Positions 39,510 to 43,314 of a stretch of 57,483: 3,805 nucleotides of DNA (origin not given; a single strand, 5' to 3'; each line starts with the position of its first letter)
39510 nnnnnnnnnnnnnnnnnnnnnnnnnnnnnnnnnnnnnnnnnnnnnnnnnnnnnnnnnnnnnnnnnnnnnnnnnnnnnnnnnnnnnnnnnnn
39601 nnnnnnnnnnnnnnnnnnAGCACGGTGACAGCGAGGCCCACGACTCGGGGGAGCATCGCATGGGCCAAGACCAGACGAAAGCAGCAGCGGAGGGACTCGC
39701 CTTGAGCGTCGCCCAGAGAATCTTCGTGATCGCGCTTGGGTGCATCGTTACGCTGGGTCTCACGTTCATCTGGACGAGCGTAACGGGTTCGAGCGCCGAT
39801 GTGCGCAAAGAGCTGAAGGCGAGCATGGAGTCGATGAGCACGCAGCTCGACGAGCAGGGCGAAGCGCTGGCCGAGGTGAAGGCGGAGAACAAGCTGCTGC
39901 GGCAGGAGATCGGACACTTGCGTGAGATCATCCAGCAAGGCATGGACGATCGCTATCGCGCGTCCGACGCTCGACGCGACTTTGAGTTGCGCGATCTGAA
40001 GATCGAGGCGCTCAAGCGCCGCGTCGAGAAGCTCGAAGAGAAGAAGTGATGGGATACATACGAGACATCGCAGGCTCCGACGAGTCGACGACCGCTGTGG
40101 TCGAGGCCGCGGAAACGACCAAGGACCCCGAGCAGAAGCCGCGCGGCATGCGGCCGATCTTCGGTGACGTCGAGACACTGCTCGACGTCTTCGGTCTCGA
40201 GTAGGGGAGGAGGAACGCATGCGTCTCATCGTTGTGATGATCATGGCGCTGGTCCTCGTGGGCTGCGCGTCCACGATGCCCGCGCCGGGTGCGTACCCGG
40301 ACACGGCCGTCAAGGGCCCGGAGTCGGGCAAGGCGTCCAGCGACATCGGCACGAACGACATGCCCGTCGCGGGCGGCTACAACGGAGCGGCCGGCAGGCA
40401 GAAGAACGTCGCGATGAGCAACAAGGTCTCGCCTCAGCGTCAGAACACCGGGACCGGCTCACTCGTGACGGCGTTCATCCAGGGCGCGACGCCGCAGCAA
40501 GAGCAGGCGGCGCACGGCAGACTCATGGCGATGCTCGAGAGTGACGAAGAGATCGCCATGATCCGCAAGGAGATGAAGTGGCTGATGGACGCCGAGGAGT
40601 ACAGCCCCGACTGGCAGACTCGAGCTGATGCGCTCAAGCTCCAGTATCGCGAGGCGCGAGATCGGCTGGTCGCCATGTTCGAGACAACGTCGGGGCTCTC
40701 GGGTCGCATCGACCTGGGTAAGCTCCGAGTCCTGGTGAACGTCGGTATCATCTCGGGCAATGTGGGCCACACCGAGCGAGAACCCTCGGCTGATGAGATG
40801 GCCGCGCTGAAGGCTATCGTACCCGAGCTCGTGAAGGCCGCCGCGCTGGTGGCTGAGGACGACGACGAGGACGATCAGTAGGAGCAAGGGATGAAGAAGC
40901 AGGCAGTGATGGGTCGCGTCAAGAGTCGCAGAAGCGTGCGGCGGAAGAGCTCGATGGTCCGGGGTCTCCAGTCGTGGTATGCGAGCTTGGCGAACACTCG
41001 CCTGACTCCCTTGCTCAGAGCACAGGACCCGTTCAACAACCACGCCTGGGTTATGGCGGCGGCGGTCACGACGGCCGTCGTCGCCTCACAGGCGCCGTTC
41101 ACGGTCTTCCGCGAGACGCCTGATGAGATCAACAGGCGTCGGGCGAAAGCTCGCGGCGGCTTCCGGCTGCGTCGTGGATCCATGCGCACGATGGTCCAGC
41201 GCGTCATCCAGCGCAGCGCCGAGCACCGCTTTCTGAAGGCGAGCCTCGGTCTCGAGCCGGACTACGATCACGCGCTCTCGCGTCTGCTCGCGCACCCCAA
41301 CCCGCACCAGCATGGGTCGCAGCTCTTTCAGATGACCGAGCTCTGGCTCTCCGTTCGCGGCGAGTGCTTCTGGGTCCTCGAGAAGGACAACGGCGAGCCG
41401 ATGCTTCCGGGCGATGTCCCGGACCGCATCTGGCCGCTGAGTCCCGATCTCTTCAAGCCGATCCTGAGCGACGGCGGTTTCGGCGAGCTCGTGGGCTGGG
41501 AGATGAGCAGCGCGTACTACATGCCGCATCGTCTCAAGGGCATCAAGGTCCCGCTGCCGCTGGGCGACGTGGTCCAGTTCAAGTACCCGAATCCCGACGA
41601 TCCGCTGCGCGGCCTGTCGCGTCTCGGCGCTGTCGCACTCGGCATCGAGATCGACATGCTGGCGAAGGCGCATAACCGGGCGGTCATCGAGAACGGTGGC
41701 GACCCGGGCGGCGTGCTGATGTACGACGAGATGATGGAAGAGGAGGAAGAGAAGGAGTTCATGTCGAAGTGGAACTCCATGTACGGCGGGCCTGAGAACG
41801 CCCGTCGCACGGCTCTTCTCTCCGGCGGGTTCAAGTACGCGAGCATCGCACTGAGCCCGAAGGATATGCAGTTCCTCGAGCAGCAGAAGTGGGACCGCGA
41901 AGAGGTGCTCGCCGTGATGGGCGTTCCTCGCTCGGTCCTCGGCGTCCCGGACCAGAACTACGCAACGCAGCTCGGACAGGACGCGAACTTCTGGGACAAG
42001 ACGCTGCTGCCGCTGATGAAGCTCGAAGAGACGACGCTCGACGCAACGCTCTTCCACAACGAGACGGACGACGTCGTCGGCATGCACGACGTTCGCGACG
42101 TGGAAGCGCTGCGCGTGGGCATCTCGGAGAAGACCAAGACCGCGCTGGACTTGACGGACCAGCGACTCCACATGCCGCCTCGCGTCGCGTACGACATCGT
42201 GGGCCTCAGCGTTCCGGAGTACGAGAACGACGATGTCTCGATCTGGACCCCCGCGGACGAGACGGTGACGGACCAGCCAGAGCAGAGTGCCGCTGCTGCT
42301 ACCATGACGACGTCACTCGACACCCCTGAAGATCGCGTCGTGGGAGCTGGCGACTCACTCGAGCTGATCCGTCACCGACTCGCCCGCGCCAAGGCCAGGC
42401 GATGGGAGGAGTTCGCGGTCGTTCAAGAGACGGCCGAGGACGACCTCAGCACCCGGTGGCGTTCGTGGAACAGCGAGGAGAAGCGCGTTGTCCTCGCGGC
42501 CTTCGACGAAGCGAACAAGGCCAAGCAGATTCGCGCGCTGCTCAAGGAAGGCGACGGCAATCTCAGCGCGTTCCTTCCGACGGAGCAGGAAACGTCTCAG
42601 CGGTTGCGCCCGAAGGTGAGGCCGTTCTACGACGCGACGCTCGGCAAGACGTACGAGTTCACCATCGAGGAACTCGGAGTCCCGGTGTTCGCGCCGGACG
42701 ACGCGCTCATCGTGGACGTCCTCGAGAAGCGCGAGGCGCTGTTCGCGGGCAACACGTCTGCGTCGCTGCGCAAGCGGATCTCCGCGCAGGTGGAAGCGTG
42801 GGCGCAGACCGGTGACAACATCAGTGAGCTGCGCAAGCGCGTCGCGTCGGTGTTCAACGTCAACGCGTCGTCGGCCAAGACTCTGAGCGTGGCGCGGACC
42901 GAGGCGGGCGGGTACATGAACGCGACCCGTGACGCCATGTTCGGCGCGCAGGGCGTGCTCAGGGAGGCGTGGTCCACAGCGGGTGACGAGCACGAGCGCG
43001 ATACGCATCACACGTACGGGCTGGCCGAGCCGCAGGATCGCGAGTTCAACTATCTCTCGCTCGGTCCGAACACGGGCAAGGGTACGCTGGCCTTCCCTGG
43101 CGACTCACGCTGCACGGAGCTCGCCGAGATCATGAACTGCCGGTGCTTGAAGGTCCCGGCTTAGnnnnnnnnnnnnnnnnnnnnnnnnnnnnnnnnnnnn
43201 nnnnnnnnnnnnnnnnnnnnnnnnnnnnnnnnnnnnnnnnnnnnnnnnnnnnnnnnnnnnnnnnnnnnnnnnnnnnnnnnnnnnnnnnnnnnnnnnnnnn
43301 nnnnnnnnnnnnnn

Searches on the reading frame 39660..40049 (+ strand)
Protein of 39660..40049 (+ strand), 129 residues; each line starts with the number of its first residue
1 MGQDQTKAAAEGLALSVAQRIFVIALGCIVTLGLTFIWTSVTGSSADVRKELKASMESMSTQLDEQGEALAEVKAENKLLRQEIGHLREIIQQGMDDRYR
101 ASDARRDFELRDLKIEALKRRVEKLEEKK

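Call 69: search_protein_families(library=pfam, proteins=[window:39660-40049:+], max_evalue=0.001)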
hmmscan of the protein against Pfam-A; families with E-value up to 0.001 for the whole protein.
window:39660-40049:+ (129 aa): 0 families

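Call 79: search_protein_families(library=phrogs, proteins=[window:39660-40049:+], max_evalue=0.01)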
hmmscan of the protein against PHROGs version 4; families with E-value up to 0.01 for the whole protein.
window:39660-40049:+ (129 aa): 3 families
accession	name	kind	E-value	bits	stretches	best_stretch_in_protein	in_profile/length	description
phrog_6664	-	unknown function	0.0025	19.2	0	25-104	13-86/97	-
phrog_13790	-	DNA, RNA and nucleotide metabolism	0.0036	18.4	1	24-116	5-99/145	DNA ligase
phrog_492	-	unknown function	0.008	17.3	1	49-101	58-104/195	-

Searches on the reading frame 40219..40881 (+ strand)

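Call 69: search_protein_families(library=pfam, proteins=[window:40219-40881:+], max_evalue=0.001)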
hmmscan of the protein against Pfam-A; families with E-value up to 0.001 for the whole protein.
window:40219-40881:+ (220 aa): 0 families

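Call 79: search_protein_families(library=phrogs, proteins=[window:40219-40881:+], max_evalue=0.01)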
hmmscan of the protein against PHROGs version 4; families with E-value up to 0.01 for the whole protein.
window:40219-40881:+ (220 aa): 1 family
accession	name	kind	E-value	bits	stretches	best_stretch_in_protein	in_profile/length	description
phrog_36676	-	unknown function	0.0035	16.7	1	89-162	146-217/585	-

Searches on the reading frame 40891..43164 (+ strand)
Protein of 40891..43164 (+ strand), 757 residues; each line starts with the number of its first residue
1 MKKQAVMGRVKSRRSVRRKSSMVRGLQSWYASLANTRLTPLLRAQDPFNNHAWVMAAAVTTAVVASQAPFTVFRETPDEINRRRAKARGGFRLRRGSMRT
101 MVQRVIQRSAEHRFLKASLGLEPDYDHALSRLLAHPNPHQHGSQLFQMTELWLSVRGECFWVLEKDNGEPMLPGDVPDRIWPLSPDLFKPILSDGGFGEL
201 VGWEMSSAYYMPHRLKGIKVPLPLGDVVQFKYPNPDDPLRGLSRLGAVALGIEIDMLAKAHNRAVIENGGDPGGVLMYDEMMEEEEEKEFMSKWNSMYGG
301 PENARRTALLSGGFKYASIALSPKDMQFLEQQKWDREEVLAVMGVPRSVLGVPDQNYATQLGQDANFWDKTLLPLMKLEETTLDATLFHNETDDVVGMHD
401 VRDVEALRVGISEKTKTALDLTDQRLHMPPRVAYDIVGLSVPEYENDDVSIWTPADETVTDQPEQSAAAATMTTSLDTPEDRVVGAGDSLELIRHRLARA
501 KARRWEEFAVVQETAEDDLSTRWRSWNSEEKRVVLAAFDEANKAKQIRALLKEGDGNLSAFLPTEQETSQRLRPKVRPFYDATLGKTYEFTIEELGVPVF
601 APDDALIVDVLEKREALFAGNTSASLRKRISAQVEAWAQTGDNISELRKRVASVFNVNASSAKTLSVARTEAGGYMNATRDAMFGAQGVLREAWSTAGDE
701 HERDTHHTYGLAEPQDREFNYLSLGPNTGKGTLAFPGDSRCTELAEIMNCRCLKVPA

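Call 69: search_protein_families(library=pfam, proteins=[window:40891-43164:+], max_evalue=0.001)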
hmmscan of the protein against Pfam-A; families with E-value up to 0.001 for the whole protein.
window:40891-43164:+ (757 aa): 1 family
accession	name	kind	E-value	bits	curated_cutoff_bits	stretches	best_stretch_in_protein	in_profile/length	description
PF04860.17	Phage_portal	-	4.6e-50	171.1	39.1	1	122-395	30-281/321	Phage portal protein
